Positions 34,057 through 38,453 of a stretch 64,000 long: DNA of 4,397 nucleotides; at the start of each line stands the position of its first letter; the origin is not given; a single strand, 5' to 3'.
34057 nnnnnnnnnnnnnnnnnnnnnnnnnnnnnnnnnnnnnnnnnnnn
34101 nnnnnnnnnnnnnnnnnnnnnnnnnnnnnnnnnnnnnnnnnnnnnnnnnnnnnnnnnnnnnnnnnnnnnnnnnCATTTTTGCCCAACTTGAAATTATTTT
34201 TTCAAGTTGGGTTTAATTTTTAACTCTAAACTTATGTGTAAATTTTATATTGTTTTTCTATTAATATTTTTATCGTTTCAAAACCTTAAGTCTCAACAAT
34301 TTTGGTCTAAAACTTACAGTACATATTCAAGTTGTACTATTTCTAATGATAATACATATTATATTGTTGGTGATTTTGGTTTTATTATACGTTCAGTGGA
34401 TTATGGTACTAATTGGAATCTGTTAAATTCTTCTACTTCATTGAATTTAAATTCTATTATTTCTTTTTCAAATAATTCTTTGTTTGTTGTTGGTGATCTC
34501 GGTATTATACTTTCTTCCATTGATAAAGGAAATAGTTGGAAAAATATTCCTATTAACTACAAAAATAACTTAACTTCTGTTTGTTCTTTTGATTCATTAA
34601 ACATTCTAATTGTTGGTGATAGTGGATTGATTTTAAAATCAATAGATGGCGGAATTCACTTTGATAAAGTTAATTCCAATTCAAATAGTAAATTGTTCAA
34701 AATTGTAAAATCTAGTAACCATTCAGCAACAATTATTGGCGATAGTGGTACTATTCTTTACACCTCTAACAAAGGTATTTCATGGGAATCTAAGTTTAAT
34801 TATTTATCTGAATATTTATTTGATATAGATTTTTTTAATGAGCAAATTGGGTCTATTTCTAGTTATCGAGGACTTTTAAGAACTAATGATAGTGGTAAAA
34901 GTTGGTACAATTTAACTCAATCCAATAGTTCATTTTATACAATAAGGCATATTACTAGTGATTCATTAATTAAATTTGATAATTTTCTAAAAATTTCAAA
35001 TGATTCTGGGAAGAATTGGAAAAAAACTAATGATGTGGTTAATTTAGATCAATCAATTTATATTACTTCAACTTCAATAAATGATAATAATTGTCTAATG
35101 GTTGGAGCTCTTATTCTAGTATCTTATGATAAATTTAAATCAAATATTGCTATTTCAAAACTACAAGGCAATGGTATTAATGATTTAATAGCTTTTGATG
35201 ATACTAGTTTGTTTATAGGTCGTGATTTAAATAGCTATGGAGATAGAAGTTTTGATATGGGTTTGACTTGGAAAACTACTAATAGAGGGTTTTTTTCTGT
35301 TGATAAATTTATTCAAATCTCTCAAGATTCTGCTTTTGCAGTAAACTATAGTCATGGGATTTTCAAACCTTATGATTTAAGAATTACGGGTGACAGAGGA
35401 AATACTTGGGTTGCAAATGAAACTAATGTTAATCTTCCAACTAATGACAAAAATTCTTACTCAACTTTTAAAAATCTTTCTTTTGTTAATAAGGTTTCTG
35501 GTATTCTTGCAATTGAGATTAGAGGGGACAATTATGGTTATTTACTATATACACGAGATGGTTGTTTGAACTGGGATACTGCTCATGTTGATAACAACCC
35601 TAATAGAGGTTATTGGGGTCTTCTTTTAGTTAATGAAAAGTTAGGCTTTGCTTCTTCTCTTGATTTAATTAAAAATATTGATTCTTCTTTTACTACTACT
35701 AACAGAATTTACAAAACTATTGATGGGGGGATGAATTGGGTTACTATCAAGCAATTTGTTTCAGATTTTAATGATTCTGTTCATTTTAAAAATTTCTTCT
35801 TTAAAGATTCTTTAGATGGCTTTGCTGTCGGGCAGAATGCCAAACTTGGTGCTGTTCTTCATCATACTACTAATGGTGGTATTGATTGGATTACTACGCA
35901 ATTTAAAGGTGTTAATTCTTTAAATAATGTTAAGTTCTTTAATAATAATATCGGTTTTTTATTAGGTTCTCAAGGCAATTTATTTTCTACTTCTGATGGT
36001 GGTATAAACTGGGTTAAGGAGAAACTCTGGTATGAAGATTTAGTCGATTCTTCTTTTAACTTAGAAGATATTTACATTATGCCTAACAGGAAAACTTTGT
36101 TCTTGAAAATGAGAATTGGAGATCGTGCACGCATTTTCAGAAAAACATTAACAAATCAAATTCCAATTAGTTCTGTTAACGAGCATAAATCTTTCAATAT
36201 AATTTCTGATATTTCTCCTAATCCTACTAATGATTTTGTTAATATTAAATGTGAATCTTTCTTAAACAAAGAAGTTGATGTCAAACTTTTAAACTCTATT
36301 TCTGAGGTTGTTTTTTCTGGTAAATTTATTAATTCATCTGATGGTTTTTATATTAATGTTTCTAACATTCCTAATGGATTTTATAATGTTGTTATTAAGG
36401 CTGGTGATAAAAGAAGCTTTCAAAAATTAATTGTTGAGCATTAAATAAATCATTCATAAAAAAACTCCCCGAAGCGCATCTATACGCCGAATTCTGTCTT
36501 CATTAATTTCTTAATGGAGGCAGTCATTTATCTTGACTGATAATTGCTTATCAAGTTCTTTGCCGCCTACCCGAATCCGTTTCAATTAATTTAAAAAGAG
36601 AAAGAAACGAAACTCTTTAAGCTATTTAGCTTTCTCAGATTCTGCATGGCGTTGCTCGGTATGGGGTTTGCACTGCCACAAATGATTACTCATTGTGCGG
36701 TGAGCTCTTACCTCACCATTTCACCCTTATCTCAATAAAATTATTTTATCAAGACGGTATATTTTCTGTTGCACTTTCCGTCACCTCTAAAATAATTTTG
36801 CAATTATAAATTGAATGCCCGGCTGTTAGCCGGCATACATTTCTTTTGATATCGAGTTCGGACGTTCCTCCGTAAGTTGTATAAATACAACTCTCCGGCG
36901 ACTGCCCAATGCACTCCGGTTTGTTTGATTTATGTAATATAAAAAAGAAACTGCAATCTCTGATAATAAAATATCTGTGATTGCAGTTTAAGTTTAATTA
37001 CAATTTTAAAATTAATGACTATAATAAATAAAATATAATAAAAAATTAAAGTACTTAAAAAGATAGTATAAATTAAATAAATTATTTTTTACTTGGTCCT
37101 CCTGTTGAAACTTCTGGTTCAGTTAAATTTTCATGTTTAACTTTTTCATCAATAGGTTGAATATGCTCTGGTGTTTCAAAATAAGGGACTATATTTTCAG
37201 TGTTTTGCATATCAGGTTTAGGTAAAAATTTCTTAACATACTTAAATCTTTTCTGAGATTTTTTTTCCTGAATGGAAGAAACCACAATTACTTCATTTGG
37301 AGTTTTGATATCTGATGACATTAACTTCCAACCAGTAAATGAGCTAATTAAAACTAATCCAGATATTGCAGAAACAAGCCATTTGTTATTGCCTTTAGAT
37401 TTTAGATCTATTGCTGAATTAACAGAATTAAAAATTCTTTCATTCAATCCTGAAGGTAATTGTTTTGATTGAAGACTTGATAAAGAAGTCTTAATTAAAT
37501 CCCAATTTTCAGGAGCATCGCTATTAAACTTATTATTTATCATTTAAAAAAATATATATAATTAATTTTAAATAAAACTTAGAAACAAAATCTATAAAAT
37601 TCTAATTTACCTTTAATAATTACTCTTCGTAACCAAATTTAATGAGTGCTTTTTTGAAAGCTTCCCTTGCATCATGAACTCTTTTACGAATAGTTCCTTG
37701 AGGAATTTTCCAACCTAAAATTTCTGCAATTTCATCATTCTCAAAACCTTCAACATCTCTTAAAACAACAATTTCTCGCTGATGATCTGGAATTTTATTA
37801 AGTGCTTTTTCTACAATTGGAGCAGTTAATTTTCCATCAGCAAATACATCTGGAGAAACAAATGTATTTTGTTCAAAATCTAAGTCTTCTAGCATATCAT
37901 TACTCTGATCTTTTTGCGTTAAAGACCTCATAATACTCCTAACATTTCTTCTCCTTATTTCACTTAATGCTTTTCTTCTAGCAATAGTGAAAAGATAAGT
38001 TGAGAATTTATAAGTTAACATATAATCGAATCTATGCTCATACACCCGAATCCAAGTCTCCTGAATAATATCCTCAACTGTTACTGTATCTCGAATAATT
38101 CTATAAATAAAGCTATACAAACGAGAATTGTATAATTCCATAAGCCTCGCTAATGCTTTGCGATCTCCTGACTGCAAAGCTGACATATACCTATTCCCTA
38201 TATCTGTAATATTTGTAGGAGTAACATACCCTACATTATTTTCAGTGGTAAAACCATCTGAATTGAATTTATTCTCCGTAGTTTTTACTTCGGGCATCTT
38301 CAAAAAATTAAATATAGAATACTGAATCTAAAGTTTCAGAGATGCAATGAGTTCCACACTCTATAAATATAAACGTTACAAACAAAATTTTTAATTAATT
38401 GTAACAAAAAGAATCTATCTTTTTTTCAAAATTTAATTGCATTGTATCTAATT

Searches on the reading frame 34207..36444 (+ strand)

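Call 39: search_protein_families(library=pfam, proteins=[window:34207-36444:+], max_evalue=0.0001)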
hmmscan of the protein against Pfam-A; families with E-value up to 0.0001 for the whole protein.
window:34207-36444:+ (745 aa): 2 families
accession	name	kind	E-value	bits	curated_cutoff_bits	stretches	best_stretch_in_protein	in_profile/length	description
PF14870.12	PSII_BNR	-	6.6e-26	91.7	27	3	44-119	24-102/303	Photosynthesis system II assembly factor YCF48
PF18962.6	Por_Secre_tail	-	5.2e-10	39.9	27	1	669-743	1-75/75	Secretion system C-terminal sorting domain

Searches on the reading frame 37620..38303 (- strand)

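Call 40: search_protein_families(library=pfam, proteins=[window:37620-38303:-], max_evalue=0.0001)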
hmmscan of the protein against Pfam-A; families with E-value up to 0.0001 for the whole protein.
window:37620-38303:- (227 aa): 4 families
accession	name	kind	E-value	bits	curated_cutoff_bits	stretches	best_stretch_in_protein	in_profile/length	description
PF04542.20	Sigma70_r2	-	2.4e-15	56.5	24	1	54-120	1-69/71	Sigma-70 region 2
PF08281.18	Sigma70_r4_2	-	8e-12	45.1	25.7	1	164-215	4-53/54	Sigma-70, region 4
PF04545.22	Sigma70_r4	-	2.5e-08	33.7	24.1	1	167-215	1-47/50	Sigma-70, region 4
PF07638.17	Sigma70_ECF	-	6.4e-07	29.9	21.1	1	39-220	7-183/185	ECF sigma factor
